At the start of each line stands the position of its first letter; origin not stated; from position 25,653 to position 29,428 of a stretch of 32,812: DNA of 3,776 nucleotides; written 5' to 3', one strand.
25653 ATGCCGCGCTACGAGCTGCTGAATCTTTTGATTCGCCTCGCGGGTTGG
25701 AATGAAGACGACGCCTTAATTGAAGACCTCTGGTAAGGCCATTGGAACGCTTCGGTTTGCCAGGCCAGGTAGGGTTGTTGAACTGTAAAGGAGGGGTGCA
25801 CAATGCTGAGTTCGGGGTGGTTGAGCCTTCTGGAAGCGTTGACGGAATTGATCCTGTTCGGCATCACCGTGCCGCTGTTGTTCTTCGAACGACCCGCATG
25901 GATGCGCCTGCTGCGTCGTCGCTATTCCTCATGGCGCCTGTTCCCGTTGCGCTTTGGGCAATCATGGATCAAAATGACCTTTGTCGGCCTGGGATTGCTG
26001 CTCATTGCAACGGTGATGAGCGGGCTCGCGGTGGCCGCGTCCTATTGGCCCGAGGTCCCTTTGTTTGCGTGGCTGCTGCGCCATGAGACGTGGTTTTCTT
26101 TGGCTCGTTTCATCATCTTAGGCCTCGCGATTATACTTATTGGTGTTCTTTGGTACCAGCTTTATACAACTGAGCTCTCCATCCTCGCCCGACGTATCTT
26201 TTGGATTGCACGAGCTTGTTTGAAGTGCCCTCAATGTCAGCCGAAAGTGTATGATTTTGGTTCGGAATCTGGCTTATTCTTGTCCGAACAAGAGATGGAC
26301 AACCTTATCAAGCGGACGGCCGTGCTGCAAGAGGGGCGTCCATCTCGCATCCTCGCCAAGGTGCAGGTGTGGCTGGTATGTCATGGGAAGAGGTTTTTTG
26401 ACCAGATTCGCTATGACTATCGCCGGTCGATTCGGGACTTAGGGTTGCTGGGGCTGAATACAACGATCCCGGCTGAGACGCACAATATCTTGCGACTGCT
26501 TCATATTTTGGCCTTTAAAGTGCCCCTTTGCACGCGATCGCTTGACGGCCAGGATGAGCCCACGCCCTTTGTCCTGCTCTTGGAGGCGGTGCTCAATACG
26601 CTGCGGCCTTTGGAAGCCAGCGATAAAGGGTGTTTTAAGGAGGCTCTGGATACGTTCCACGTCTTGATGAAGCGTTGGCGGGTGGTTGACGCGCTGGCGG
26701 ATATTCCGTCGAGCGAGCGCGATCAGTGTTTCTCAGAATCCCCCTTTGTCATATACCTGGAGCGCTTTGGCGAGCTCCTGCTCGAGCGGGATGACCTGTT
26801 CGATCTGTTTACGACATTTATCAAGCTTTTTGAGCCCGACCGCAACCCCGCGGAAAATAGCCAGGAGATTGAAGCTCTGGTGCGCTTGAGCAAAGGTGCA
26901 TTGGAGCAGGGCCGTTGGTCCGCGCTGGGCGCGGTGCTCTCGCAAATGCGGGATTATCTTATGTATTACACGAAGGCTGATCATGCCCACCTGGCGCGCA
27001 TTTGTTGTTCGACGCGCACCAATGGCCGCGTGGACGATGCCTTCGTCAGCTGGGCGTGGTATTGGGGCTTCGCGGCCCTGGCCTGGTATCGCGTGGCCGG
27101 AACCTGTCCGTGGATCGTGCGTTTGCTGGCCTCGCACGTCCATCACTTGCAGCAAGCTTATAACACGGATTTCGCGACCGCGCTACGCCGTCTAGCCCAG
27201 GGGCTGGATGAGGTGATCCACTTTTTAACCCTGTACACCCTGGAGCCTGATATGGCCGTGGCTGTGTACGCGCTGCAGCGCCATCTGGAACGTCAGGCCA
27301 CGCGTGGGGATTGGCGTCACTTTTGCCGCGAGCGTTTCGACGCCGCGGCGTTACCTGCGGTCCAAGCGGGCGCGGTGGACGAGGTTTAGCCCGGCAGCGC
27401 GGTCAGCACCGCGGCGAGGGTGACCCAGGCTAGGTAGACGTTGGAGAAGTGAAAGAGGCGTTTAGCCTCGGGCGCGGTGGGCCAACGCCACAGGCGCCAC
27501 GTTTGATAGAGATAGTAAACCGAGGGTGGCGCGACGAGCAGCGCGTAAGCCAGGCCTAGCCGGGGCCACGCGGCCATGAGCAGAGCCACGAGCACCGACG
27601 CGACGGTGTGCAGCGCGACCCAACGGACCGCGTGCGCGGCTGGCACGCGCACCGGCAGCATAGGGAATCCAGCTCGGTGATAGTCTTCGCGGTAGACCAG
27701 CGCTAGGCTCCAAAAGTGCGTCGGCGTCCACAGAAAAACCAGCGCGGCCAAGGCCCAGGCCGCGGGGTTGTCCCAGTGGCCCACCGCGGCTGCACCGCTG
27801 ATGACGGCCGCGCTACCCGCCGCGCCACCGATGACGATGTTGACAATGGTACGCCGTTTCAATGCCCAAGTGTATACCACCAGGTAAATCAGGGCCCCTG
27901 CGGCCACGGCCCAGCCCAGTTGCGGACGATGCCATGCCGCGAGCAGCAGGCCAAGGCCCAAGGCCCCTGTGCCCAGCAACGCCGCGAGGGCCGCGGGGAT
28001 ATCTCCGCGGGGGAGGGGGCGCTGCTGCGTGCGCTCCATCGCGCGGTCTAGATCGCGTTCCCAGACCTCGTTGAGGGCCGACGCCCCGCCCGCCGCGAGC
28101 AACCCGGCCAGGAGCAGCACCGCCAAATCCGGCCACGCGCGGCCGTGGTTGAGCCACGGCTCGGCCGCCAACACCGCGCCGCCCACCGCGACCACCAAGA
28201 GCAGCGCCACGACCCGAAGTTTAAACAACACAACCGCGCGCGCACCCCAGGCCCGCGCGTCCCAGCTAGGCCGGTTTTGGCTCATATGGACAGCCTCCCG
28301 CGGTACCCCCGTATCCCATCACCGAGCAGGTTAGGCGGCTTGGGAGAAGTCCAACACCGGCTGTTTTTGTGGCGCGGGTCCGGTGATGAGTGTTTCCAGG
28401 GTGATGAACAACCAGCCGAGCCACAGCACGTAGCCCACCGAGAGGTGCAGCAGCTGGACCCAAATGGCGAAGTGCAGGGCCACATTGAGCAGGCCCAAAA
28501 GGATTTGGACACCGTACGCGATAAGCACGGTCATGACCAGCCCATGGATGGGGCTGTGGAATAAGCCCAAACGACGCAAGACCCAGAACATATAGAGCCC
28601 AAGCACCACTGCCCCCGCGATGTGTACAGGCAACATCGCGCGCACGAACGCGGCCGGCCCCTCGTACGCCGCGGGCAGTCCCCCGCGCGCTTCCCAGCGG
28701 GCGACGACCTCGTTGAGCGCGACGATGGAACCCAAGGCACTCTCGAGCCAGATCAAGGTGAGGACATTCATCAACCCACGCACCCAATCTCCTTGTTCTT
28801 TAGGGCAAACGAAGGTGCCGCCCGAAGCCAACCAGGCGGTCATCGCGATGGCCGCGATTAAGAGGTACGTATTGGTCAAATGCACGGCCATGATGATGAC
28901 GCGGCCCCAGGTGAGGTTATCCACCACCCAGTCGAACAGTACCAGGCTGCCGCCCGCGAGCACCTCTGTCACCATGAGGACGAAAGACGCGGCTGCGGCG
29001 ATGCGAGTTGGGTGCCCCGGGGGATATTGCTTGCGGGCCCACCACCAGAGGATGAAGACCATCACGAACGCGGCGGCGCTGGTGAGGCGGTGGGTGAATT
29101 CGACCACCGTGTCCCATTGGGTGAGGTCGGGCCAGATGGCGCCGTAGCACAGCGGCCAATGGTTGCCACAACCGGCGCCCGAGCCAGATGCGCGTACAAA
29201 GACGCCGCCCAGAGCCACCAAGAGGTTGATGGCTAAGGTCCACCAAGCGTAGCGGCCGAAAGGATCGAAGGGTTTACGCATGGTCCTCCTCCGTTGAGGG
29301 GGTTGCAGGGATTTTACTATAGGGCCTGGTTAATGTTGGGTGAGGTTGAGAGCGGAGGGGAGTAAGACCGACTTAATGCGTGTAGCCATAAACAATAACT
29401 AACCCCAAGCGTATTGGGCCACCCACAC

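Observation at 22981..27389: Lower-GC three-gene cassette behind a consensus promoter: atypical PAS kinase, receiver, orphan membrane protein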

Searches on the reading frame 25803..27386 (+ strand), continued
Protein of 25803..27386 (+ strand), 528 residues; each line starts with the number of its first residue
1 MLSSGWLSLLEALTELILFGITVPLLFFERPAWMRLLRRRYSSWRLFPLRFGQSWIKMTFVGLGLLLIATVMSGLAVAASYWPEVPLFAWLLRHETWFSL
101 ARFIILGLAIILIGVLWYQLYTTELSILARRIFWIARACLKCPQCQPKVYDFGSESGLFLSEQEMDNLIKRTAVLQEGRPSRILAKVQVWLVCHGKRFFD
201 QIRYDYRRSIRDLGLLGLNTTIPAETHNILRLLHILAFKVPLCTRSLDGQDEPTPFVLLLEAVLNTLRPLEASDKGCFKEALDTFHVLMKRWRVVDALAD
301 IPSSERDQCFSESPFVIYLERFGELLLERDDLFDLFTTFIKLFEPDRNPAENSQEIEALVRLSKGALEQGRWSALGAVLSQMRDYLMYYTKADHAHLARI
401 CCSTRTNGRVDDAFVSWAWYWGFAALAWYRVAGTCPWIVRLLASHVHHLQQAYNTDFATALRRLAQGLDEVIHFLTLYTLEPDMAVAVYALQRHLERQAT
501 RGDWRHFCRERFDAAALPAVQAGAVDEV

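Call 74: find_related_loci(query=A5, collection=metagenome_contigs, flank=4000)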
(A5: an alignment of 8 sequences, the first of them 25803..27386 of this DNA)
Query A5 (528 aa) in metagenome_contigs; peptide patterns used: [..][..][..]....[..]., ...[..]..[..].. (x = any residue, [..] = any of these).
148 stretches matched a pattern; 4 encode a relative of the query (tblastn E <= 1e-3); 4 distinct loci.
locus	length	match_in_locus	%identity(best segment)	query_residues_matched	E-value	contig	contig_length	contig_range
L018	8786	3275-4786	27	8-524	1e-41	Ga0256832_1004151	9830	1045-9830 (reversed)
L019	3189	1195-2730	28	8-495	4e-41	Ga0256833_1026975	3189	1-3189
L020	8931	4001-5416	28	8-497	7e-38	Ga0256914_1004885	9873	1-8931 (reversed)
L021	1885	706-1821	31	2-385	9e-33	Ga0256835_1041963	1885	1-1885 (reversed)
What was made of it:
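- Tried and rejected: The metagenome scan to enlarge the family gave only 4 loci, 2 of them new (call 74).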

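Call 79: fold_search(model_id=the predicted structure, library=viral)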
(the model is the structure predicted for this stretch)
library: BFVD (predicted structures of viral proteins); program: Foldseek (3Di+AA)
matches with E <= 10: 238; with E <= 0.001: 0
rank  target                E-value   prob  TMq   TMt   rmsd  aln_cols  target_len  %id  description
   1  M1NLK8                3.5e-02  0.80  0.15  0.20  20.4       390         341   10  Repeat protein [Moumouvirus goulette]
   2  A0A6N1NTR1            4.5e-02  0.80  0.19  0.16  28.0       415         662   12  Uncharacterized protein [Tupanvirus soda lake]
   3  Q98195                5.1e-02  0.25  0.10  0.10  20.8       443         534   14  MC027L [Molluscum contagiosum virus subtype 1]
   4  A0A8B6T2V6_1          6.2e-02  0.23  0.12  0.06  31.9       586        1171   12  Large tegument protein [Otarine gammaherpesvirus 4]
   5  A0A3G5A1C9            9.8e-02  0.35  0.14  0.18  17.3       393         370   12  Tetratricopeptide repeat protein [Harvfovirus sp.]
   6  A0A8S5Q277            1.1e-01  0.16  0.11  0.07  31.2       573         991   10  Uncharacterized protein [Siphoviridae sp. ctLqe90]
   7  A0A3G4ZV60            1.2e-01  0.28  0.12  0.13  21.5       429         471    9  Uncharacterized protein [Barrevirus sp.]
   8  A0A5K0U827            1.2e-01  0.75  0.19  0.25  14.2       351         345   12  Gamma-soluble NSF attachment protein (Fragment) [Yasminevirus sp. GU-2018]
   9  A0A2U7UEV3            1.4e-01  0.80  0.24  0.26  18.9       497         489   14  Uncharacterized protein [Pandoravirus macleodensis]
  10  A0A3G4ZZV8            1.4e-01  0.47  0.15  0.16  18.7       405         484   10  Sel1 repeat family protein [Faunusvirus sp.]
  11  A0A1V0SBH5            1.9e-01  0.28  0.16  0.13  19.3       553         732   10  U-box domain protein [Catovirus CTV1]
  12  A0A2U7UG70            2.3e-01  0.14  0.11  0.10  22.2       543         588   13  F-box incomplete domain containing protein [Pandoravirus macleodensis]
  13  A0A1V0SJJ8            2.4e-01  0.75  0.21  0.31  11.9       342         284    9  Gamma-soluble NSF attachment protein [Klosneuvirus KNV1]
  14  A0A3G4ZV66            2.5e-01  0.23  0.12  0.15  20.1       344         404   11  Uncharacterized protein [Edafosvirus sp.]
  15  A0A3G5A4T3            2.6e-01  0.20  0.13  0.12  22.1       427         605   12  RING-type domain-containing protein [Harvfovirus sp.]
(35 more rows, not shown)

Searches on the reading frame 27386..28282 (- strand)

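Call 67: search_protein_families(library=pfam, proteins=[window:27386-28282:-], max_evalue=0.001)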
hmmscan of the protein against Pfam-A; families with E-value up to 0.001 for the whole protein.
window:27386-28282:- (298 aa): 1 family
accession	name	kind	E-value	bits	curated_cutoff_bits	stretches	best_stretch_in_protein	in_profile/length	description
PF01040.23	UbiA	-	7.3e-48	163.5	34.2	1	29-280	2-248/250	UbiA prenyltransferase family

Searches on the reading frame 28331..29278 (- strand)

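Call 67: search_protein_families(library=pfam, proteins=[window:28331-29278:-], max_evalue=0.001)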
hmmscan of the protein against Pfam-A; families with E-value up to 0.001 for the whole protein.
window:28331-29278:- (315 aa): 1 family
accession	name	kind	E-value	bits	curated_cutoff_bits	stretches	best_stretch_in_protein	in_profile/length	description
PF02628.20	COX15-CtaA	-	2.8e-20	73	29.9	1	9-287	2-319/322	Cytochrome oxidase assembly protein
